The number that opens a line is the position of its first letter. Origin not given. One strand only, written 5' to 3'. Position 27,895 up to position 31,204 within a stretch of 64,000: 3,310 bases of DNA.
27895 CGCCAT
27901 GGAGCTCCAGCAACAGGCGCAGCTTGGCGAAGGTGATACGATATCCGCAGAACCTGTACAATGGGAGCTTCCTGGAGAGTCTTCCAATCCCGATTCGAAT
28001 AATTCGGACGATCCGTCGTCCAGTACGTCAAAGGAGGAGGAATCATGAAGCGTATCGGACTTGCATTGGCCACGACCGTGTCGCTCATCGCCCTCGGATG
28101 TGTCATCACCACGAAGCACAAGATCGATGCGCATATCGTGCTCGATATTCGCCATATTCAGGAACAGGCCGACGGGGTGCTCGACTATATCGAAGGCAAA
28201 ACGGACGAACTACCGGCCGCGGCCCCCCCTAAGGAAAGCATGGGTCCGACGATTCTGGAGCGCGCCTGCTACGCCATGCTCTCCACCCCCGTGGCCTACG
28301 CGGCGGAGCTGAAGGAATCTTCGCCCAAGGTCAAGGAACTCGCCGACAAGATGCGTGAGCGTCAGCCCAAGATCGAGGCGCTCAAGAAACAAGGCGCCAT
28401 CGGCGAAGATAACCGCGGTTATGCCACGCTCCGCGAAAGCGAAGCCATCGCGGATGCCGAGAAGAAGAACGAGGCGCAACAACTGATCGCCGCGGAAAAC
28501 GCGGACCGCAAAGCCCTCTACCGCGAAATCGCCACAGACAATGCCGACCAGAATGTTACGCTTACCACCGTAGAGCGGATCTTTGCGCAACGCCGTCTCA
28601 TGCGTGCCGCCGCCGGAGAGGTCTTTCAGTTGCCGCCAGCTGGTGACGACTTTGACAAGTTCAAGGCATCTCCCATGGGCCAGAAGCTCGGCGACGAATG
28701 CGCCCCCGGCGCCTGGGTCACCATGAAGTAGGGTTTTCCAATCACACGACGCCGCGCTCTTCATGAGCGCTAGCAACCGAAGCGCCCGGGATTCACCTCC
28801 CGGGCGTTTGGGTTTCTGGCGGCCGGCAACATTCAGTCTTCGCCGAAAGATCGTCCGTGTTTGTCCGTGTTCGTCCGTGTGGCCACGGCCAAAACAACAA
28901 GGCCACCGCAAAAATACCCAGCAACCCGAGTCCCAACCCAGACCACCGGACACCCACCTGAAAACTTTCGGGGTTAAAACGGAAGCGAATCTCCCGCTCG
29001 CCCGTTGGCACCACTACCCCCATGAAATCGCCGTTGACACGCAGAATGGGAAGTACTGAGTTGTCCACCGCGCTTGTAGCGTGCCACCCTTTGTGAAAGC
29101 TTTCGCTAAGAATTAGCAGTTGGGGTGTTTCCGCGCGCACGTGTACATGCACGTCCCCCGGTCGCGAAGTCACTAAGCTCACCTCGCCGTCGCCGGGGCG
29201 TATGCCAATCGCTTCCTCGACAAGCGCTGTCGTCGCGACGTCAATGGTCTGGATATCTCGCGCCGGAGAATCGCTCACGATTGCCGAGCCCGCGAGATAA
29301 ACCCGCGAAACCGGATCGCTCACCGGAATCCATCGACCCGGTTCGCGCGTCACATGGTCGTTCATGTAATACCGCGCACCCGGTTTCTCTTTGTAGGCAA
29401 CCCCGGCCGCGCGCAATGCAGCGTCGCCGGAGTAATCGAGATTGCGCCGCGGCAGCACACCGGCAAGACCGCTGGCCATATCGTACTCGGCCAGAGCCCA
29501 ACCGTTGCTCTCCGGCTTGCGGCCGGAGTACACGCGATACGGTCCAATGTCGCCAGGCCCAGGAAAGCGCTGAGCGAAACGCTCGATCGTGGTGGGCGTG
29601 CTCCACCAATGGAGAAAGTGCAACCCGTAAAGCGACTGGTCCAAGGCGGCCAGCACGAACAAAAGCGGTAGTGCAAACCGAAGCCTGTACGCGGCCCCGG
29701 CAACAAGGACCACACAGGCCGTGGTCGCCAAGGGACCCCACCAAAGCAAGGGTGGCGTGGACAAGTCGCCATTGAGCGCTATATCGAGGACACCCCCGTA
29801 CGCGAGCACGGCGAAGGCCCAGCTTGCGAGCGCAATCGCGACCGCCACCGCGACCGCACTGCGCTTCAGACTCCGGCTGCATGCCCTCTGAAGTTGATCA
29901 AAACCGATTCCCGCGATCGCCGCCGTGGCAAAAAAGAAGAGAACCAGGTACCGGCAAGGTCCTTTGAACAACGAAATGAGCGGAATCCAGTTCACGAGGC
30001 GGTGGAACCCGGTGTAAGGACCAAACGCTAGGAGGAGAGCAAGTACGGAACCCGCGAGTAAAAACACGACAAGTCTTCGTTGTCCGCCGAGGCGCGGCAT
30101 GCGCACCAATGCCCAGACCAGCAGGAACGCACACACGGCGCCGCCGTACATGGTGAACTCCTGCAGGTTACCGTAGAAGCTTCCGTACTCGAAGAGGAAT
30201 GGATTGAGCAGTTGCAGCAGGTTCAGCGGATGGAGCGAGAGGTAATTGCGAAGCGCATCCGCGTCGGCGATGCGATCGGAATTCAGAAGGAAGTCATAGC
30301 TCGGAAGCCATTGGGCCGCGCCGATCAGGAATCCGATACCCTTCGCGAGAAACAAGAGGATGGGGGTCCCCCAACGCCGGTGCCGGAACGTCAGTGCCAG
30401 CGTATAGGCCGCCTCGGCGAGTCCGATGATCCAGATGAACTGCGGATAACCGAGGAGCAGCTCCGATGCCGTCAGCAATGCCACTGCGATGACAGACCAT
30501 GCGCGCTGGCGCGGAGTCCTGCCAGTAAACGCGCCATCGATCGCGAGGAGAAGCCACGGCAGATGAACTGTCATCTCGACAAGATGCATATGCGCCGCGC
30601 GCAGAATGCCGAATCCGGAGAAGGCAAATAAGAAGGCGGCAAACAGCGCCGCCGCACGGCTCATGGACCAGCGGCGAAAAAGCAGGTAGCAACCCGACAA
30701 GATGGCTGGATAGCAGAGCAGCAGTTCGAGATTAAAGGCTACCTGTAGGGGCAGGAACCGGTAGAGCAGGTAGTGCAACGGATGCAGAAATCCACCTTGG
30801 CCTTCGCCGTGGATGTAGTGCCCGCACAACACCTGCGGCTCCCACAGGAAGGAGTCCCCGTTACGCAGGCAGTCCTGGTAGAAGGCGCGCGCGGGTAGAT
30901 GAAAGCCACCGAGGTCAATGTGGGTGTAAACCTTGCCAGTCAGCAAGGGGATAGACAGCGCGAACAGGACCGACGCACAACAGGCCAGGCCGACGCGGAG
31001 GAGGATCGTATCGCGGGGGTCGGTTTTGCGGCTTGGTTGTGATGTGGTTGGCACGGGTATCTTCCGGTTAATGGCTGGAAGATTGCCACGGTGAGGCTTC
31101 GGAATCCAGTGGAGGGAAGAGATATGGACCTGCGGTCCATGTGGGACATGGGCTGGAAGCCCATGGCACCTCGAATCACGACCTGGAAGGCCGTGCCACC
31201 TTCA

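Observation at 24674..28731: YdbH-like AsmA-family giant protein translationally coupled to a fused YnbE/YdbL-like lipoprotein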

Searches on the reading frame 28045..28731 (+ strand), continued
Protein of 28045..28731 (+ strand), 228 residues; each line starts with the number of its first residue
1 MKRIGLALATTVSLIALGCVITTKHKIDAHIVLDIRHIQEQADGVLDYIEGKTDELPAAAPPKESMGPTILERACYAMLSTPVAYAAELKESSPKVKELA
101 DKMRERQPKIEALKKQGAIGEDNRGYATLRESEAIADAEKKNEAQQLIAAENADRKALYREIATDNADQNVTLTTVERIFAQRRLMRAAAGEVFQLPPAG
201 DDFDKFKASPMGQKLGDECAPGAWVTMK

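Call 47: fold_search(model_id=the predicted structure, library=pdb)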
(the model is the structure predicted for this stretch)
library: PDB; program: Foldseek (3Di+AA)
matches with E <= 10: 37; with E <= 0.001: 1
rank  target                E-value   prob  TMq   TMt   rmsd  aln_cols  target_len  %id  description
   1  28oj                  6.1e-04  1.00  0.31  0.77   2.0        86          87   31  X-ray crystal structure of wild-type YdbL from Escherichia coli (released 2026-04-08)
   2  8k8v_A                9.1e-01  0.12  0.21  0.08  16.5       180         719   12  CryoEM structure of LonC protease hepatmer, apo state (released 2024-08-07)
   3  7qv3_w                1.5e+00  0.05  0.19  0.10  21.7       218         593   14  Bacillus subtilis MutS2-collided disome complex (MutS2 conf.2; Leading 70S) (released 2022-03-09)
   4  5gn8_B                1.7e+00  0.07  0.17  0.24  21.2       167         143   12  Structure of a 48-mer protein nanocage fabricated from its 24-mer analogue by subunit interface redesign (released 2016-12-14)
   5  9kce_C                2.0e+00  0.06  0.16  0.09  24.8       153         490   12  Crystal Structure of the ATP analog-bound closed state of Thermotoga maritima MutS2 (released 2025-09-10)
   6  9kce_B                2.1e+00  0.06  0.15  0.09  22.1       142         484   13  Crystal Structure of the ATP analog-bound closed state of Thermotoga maritima MutS2 (released 2025-09-10)
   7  3lg7_A                3.5e+00  0.05  0.14  0.23  16.4       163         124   15  Crystal structure of HIV epitope-scaffold 4E10_S0_1EZ3A_002_C (released 2010-09-22)
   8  8t13_A                3.7e+00  0.03  0.19  0.16  19.1       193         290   14  Cryo-EM structure of DENV2 NS5 in complex with human STAT2 with the N-terminal domain of STAT2 disordered (released 2024-01-17)
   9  9kce_D                4.2e+00  0.04  0.16  0.09  24.2       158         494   11  Crystal Structure of the ATP analog-bound closed state of Thermotoga maritima MutS2 (released 2025-09-10)
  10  8ek4_A                4.4e+00  0.06  0.20  0.29  15.0       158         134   15  De novo designed ice-binding proteins from twist-constrained helices (released 2023-07-12)
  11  5c22_C                4.4e+00  0.02  0.16  0.15  33.5       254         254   14  Crystal structure of Zn-bound HlyD from E. coli (released 2016-02-17)
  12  6fbx_A                4.9e+00  0.05  0.19  0.27  12.4       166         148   12  Crystal Structure of a Zebra-fish pro-survival protein NRZ:Bad BH3 complex (released 2019-03-27)
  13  5mrc_OO               5.5e+00  0.07  0.19  0.18  13.2       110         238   13  Structure of the yeast mitochondrial ribosome - Class A (released 2017-02-15)
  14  6ipo_B                5.5e+00  0.02  0.14  0.21  21.3       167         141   13  Ferritin mutant C90A/C102A/C130A/D144C (released 2019-03-13)
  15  6xv8_C                5.5e+00  0.01  0.12  0.08  18.6       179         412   12  Crystal structure of Megabody Mb-Nb207-c7HopQ_G10 (released 2021-01-13)
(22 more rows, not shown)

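Call 64: search_protein_families(library=pfam, alignment_id=A6, max_evalue=10)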
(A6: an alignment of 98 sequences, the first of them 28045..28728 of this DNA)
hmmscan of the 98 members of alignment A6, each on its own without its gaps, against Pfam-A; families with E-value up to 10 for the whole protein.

A. member 1, window:28045-28728:+ (228 aa): 2 families
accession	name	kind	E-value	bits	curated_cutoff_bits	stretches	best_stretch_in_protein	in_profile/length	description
PF07027.17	DUF1318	-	2.6e-15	57.1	27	1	104-196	2-84/92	Protein of unknown function (DUF1318)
PF05405.19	Mt_ATP-synt_B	-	0.055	13.6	21.7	1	85-186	38-134/163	Mitochondrial ATP synthase B chain precursor (ATP-synt_B)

B. families by the number of members that match (of 98 scanned): 88 families (the first 25 are shown)
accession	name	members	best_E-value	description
PF07027.17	DUF1318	98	1.8e-17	Protein of unknown function (DUF1318)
PF24655.1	DUF7645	34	7.1e-06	Domain of unknown function (DUF7645)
PF04977.20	DivIC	7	0.4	Septum formation initiator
PF20974.2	tRNA-synt_1c_C2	4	0.0051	tRNA synthetases class I (E and Q), anti-codon binding domain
PF17280.7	DUF5345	3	0.21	Family of unknown function (DUF5345)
PF13801.11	Metal_resist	3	0.54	Heavy-metal resistance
PF15605.11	Ntox28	2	0.013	Bacterial toxin 28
PF17003.11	Actin_micro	2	0.017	Putative actin-like family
PF15294.11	Leu_zip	2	0.02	Leucine zipper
PF19979.4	DUF6415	2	0.049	Family of unknown function (DUF6415)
PF03929.21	PepSY_TM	2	0.073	PepSY-associated TM region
PF03232.19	COQ7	2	0.098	Ubiquinone biosynthesis protein COQ7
PF24931.1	ACT_ACR9_3rd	2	0.1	ACR9-like, ACT-like domain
PF04552.19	Sigma54_DBD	2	0.12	Sigma-54, DNA binding domain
PF16517.10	Nore1-SARAH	2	0.15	Novel Ras effector 1 C-terminal SARAH (Sav/Rassf/Hpo) domain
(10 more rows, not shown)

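Call 66: search_protein_families(library=pfam, proteins=[P0074, P0076, P0079, P0117], max_evalue=0.1)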
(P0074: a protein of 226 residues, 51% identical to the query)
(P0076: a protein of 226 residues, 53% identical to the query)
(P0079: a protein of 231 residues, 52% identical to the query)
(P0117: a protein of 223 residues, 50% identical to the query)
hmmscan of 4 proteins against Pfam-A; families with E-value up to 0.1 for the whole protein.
P0074 (226 aa): 2 families
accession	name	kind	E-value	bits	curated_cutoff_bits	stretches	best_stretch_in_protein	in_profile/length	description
PF07027.17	DUF1318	-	9.6e-16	58.5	27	1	104-194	4-84/92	Protein of unknown function (DUF1318)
PF24655.1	DUF7645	-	7.1e-06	26.3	27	1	136-186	7-57/62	Domain of unknown function (DUF7645)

P0076 (226 aa): 2 families
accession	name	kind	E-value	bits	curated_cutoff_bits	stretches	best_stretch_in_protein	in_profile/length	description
PF07027.17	DUF1318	-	2.4e-16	60.4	27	1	104-194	4-84/92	Protein of unknown function (DUF1318)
PF24655.1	DUF7645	-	7.3e-06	26.3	27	1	136-187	7-58/62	Domain of unknown function (DUF7645)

P0079 (231 aa): 1 family
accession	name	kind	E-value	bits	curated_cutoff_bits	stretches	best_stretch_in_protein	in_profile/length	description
PF07027.17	DUF1318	-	1.3e-14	54.9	27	1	107-199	2-84/92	Protein of unknown function (DUF1318)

P0117 (223 aa): 1 family
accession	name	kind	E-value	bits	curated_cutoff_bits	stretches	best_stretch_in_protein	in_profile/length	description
PF07027.17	DUF1318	-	6.7e-13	49.4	27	1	99-194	3-87/92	Protein of unknown function (DUF1318)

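Call 80: search_protein_families(library=pfam, proteins=[L044:1932-3599:+, L044:585-1925:+, L044:3607-4185:+, L029:1064-4603:+, L029:4648-5784:+, L039:476-4546:-, L039:4591-5817:-, L011:8745-11882:+, L064:7042-10818:+], max_evalue=0.001)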
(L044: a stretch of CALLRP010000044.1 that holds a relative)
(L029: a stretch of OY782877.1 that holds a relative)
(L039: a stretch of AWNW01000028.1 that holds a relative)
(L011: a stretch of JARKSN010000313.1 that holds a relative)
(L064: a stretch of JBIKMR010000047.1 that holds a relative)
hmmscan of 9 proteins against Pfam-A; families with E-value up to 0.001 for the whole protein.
L044:1932-3599:+ (556 aa): 4 families
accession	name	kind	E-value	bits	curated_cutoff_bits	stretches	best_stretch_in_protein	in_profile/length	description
PF00990.26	GGDEF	-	3e-48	164.1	23.8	1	388-545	1-160/161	Diguanylate cyclase, GGDEF domain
PF13185.12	GAF_2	-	4.2e-07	30.7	28.6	1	233-369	6-136/136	GAF domain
PF01590.32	GAF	-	1e-06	29.7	22.4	1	233-368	4-133/133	GAF domain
PF13492.12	GAF_3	-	0.00046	21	27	1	239-370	10-129/129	GAF domain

L044:585-1925:+ (447 aa): 3 families
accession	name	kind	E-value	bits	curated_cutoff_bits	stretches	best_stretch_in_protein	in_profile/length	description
PF03734.19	YkuD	-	4.5e-21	76.4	23.4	1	286-412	3-146/146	L,D-transpeptidase catalytic domain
PF01476.26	LysM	-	3.7e-06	27.2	20.9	1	238-279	1-41/43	LysM domain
PF13428.12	TPR_14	-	1.9e-05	25.4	23.5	0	177-213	4-40/44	Tetratricopeptide repeat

L044:3607-4185:+ (193 aa): 1 family
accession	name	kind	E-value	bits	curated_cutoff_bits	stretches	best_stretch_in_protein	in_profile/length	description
PF07027.17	DUF1318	-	3.8e-08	34.2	27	1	93-193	5-92/92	Protein of unknown function (DUF1318)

L029:1064-4603:+ (1180 aa): 1 family
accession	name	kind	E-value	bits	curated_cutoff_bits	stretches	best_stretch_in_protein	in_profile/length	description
PF10282.15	Lactonase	-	2.1e-05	24.3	21.7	0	41-115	245-324/344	Lactonase, 7-bladed beta-propeller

L029:4648-5784:+ (379 aa): 2 families
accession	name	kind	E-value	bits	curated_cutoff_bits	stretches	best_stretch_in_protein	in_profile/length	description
PF04055.27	Radical_SAM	-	8.1e-23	81.8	29.5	1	24-186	1-163/166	Radical SAM superfamily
PF06969.22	HemN_C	-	1.1e-09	38.6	24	1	307-369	5-67/67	HemN C-terminal domain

L039:476-4546:- (1357 aa): 35 families (the best 25 are shown)
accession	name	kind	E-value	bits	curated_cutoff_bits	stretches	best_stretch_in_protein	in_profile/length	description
PF07719.23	TPR_2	-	7.5e-78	250.7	27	4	1074-1105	3-34/34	Tetratricopeptide repeat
PF00515.34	TPR_1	-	1.6e-74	243.4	27.8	8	1075-1105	4-34/34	Tetratricopeptide repeat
PF13181.12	TPR_8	-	4.9e-57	185.7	25.7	3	1074-1105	3-34/34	Tetratricopeptide repeat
PF13432.12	TPR_16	-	2.1e-54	181.9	32.7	2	565-626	1-62/65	Tetratricopeptide repeat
PF14559.12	TPR_19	-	1.3e-53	179.7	25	4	640-690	2-52/68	Tetratricopeptide repeat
PF13428.12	TPR_14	-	8.4e-49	159.4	23.5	0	1245-1282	5-42/44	Tetratricopeptide repeat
PF13424.12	TPR_12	-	3.5e-47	158.9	30.1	5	1074-1136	5-75/77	Tetratricopeptide repeat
PF13431.12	TPR_17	-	9.8e-47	153.8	24.4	2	652-683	2-33/34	Tetratricopeptide repeat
PF13176.12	TPR_7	-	2.2e-33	111.9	27.9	0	565-594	3-34/36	Tetratricopeptide repeat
PF13414.12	TPR_11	-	2.3e-33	114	26.8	3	1249-1288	2-41/42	TPR repeat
PF13174.12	TPR_6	-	6.2e-32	108.5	26.3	0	565-593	4-32/33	Tetratricopeptide repeat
PF23914.1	TPR_CcmH_CycH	-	1.1e-29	103.7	42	3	788-895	40-150/158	Cytochrome c-type biogenesis protein H TPR domain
PF13371.12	TPR_9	-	6.5e-27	93.8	35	1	1078-1142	1-65/73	Tetratricopeptide repeat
PF13374.12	TPR_10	-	6.9e-23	80.4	27.5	0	1075-1100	5-30/42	Tetratricopeptide repeat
PF13429.12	TPR_15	-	1.2e-17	64.7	26.2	2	1010-1170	82-244/280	Tetratricopeptide repeat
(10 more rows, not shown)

L039:4591-5817:- (409 aa): 5 families
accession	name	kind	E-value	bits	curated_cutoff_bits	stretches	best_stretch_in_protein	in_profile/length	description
PF01041.23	DegT_DnrJ_EryC1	-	2.7e-112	376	19.8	1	35-394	4-359/360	DegT/DnrJ/EryC1/StrS aminotransferase family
PF00155.27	Aminotran_1_2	-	1.9e-07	31.1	19.7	1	58-181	45-191/361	Aminotransferase class I and II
PF01053.26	Cys_Met_Meta_PP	-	2.4e-07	30.1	27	1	58-178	55-176/381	Cys/Met metabolism PLP-dependent enzyme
PF01212.27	Beta_elim_lyase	-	3.3e-07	30.4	27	1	55-293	32-274/288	Beta-eliminating lyase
PF00266.25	Aminotran_5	-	6.3e-05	22.5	21.5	1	56-180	44-180/371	Aminotransferase class-V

L011:8745-11882:+ (1046 aa): 4 families
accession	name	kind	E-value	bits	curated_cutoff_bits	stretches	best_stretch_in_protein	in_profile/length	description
PF00963.24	Cohesin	-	1.5e-24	87.2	24.1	2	696-797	3-113/139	Cohesin domain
PF16403.11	Bact_surface_Ig-like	-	3.1e-17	62.8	27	1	227-299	1-71/71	Bacterial surface protein, Ig-like domain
PF01833.30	TIG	-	3.3e-07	30.6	20.9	1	820-900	1-84/84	IPT/TIG domain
PF19077.6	Big_13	-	0.00041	21.2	27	0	170-208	51-92/102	Bacterial Ig-like domain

L064:7042-10818:+ (1259 aa): 5 families
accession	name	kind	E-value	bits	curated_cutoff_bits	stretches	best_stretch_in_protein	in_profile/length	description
PF07733.18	DNA_pol3_alpha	-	7.7e-99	330.9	23.9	1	379-637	1-260/260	Bacterial DNA polymerase III alpha NTPase domain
PF17657.6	DNA_pol3_finger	-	5.9e-58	195.3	22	1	640-805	1-166/166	Bacterial DNA polymerase III alpha subunit finger domain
PF02811.25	PHP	-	1.5e-41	142.9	26.4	1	88-261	1-164/164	PHP domain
PF14579.12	HHH_6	-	3.7e-28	98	25.6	1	878-973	1-89/90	Helix-hairpin-helix motif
PF01336.31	tRNA_anti-codon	-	2.4e-05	24.6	27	1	1075-1143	5-70/75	OB-fold nucleic acid binding domain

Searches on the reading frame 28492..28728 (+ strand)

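Call 7: search_protein_families(library=pfam, proteins=[window:28492-28728:+], max_evalue=10)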
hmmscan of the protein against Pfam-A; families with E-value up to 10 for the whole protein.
seq(79 aa): 1 family
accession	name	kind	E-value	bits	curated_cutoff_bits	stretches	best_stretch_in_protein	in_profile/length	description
PF07027.17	DUF1318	-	7.3e-07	30.1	27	1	1-47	41-84/92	Protein of unknown function (DUF1318)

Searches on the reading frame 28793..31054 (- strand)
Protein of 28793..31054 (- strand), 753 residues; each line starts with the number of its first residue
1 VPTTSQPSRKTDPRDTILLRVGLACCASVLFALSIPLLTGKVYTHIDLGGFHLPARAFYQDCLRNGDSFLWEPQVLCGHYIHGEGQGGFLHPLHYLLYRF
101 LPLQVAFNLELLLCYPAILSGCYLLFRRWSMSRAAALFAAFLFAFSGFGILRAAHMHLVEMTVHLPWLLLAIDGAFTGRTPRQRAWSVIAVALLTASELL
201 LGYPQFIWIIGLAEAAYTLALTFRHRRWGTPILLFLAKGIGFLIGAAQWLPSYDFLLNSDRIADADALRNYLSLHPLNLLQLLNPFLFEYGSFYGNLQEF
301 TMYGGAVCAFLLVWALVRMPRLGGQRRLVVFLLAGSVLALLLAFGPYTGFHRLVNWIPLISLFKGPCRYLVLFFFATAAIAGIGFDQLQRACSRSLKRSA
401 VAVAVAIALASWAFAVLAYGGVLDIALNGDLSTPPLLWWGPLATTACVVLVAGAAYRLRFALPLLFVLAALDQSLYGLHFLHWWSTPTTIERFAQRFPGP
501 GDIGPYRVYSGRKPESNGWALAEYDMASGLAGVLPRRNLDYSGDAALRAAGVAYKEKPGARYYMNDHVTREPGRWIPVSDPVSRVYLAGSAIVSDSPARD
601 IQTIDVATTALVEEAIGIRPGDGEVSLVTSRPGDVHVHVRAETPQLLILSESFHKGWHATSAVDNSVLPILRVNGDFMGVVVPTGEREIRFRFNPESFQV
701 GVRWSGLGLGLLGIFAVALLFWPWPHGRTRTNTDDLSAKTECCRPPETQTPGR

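Call 3: search_protein_families(library=pfam, proteins=[window:28793-31054:-], max_evalue=0.1)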
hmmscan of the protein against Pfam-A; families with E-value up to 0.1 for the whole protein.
window:28793-31054:- (753 aa): 1 family
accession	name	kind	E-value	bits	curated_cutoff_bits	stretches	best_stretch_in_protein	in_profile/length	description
PF09586.16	YfhO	-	1.4e-11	44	28.5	2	627-702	758-832/835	Bacterial membrane protein YfhO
